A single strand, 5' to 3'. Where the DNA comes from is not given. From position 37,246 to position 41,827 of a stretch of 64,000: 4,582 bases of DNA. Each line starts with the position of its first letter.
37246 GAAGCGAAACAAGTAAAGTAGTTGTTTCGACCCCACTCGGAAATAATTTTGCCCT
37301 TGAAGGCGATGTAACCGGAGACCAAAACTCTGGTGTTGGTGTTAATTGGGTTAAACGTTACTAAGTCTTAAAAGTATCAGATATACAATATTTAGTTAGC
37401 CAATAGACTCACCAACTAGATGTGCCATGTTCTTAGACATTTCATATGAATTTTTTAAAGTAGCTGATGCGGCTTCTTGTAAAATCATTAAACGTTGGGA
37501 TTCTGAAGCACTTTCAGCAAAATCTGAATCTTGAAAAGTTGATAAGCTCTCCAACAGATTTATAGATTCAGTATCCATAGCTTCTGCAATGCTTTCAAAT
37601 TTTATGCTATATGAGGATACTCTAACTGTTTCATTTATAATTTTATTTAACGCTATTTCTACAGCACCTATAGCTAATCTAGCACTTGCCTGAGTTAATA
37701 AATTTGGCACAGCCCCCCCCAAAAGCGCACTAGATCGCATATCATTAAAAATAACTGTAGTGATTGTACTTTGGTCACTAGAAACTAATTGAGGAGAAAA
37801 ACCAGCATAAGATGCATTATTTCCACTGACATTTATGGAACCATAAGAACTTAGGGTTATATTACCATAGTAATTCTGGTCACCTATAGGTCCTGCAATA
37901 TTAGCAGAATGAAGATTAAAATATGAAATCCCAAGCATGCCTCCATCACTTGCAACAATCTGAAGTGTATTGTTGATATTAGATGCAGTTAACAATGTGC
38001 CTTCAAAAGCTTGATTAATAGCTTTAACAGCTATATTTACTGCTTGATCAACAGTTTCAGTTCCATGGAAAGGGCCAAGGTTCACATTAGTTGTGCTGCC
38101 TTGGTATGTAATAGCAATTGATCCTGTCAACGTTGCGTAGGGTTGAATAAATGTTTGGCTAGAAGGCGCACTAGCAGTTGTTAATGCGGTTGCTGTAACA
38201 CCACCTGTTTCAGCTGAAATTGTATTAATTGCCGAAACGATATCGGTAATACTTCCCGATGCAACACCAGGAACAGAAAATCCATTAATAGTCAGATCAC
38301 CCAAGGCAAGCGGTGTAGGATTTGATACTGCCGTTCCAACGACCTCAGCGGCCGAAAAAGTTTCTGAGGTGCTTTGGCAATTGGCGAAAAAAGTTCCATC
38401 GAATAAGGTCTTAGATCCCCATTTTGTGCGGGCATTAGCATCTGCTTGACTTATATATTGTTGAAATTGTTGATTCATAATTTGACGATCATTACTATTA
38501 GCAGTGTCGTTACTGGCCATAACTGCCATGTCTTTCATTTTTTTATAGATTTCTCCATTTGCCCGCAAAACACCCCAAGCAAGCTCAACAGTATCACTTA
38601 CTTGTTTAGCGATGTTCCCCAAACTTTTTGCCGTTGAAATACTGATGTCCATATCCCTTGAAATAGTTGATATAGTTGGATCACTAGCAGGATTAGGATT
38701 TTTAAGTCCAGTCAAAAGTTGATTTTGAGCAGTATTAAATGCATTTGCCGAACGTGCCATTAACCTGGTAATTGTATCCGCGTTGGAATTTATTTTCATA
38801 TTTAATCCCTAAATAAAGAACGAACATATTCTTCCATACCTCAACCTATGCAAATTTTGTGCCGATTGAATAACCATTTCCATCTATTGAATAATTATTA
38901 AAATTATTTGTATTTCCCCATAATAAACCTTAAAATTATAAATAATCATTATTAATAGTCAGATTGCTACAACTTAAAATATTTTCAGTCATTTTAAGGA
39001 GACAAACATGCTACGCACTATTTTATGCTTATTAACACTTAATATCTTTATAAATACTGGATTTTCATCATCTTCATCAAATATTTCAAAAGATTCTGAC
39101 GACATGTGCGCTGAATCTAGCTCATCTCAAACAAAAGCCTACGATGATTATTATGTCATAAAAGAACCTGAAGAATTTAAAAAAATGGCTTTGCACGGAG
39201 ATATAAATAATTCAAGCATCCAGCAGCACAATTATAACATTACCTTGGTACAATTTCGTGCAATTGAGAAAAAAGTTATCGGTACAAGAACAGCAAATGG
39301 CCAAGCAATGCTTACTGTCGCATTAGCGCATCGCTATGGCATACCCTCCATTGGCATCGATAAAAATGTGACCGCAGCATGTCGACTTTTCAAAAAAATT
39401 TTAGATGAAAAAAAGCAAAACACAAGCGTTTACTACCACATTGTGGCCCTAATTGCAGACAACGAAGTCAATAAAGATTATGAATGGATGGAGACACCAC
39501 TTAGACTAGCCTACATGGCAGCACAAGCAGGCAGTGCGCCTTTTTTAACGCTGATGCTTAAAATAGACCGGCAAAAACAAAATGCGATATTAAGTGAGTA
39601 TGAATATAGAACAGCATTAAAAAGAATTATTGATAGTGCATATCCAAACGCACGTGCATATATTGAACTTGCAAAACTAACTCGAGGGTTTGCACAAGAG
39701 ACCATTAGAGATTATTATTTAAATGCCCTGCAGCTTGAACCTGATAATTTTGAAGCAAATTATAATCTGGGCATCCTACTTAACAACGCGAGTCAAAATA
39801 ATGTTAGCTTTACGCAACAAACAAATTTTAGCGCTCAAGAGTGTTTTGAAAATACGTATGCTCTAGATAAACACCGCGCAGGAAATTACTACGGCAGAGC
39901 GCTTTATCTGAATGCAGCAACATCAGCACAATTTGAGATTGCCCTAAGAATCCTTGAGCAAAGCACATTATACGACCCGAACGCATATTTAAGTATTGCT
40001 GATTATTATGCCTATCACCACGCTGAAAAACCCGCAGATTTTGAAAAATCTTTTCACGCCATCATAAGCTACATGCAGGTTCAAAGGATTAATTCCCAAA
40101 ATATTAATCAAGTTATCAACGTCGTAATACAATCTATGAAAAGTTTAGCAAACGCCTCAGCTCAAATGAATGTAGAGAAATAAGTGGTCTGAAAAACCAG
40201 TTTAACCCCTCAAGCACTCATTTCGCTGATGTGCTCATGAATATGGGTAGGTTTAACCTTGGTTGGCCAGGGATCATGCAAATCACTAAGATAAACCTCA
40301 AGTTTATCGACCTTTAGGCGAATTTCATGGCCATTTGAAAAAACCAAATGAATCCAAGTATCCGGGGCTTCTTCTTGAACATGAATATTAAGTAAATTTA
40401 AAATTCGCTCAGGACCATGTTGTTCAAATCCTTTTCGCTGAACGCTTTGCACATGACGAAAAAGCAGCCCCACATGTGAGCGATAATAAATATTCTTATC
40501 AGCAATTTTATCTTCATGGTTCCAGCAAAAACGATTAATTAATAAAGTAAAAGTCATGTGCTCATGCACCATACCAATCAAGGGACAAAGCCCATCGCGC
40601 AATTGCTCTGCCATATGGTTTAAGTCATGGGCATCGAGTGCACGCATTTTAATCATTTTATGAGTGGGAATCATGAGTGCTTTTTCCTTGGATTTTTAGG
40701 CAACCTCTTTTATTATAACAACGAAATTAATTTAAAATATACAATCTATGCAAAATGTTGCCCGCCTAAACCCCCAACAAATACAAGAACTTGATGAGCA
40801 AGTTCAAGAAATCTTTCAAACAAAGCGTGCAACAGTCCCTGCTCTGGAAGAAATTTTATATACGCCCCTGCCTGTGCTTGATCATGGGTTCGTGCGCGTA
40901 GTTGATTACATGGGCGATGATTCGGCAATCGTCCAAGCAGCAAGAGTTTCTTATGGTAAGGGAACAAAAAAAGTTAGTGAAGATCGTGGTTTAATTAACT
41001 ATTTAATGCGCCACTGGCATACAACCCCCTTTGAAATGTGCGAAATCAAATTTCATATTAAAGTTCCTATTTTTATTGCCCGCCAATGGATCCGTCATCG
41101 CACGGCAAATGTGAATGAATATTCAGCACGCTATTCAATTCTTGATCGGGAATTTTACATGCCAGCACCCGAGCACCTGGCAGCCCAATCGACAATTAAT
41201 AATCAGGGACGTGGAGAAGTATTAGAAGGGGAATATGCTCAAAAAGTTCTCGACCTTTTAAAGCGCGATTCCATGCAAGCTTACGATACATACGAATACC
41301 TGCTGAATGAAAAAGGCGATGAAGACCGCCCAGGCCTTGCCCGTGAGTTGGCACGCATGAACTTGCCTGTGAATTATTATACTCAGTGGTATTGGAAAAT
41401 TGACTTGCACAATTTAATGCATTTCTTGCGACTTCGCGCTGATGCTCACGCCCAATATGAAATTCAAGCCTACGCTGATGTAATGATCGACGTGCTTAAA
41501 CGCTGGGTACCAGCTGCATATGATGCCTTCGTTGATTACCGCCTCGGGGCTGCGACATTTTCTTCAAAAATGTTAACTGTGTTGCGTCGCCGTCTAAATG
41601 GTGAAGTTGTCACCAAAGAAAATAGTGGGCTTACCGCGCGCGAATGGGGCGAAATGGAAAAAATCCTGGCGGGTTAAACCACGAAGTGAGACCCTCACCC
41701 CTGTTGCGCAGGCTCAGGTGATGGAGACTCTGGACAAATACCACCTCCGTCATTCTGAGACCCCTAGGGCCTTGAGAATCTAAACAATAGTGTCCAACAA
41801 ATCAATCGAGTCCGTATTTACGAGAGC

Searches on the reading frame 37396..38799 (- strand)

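Call 10: search_protein_families(library=pfam, proteins=[window:37396-38799:-], max_evalue=0.001)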
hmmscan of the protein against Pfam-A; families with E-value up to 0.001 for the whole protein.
window:37396-38799:- (467 aa): 1 family
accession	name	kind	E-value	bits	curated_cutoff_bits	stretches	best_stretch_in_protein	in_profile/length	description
PF00669.25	Flagellin_N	-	3.2e-11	43.9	26.6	1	4-136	4-137/139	Bacterial flagellin N-terminal helical region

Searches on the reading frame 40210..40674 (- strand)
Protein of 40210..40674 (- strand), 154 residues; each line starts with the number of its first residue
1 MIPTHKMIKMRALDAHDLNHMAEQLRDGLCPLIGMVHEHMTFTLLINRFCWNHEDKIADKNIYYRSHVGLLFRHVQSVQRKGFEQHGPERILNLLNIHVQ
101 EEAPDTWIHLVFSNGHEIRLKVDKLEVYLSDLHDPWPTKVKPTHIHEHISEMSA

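Call 62: search_protein_families(library=pfam, proteins=[window:40210-40674:-], max_evalue=0.0001)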
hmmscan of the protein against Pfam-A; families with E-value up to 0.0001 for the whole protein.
window:40210-40674:- (154 aa): 1 family
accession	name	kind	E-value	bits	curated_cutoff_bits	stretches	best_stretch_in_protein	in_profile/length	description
PF11164.13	DUF2948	-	1.7e-28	99.7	25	1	9-144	2-139/139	Protein of unknown function (DUF2948)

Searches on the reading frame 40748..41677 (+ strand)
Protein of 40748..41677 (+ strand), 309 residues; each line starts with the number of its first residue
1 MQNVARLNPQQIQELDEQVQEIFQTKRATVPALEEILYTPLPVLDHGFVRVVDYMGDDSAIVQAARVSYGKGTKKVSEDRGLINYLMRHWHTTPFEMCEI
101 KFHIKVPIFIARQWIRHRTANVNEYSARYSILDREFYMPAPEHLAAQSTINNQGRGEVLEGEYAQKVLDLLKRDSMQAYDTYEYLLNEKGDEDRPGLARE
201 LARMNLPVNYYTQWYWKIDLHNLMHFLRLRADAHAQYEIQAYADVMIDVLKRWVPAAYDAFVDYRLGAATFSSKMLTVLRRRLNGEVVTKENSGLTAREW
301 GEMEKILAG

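Call 62: search_protein_families(library=pfam, proteins=[window:40748-41677:+], max_evalue=0.0001)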
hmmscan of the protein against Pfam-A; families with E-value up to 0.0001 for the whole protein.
window:40748-41677:+ (309 aa): 1 family
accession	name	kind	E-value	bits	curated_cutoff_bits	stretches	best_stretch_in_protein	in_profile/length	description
PF02511.20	Thy1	-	2.9e-58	197.2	24.8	1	50-256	1-191/191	Thymidylate synthase complementing protein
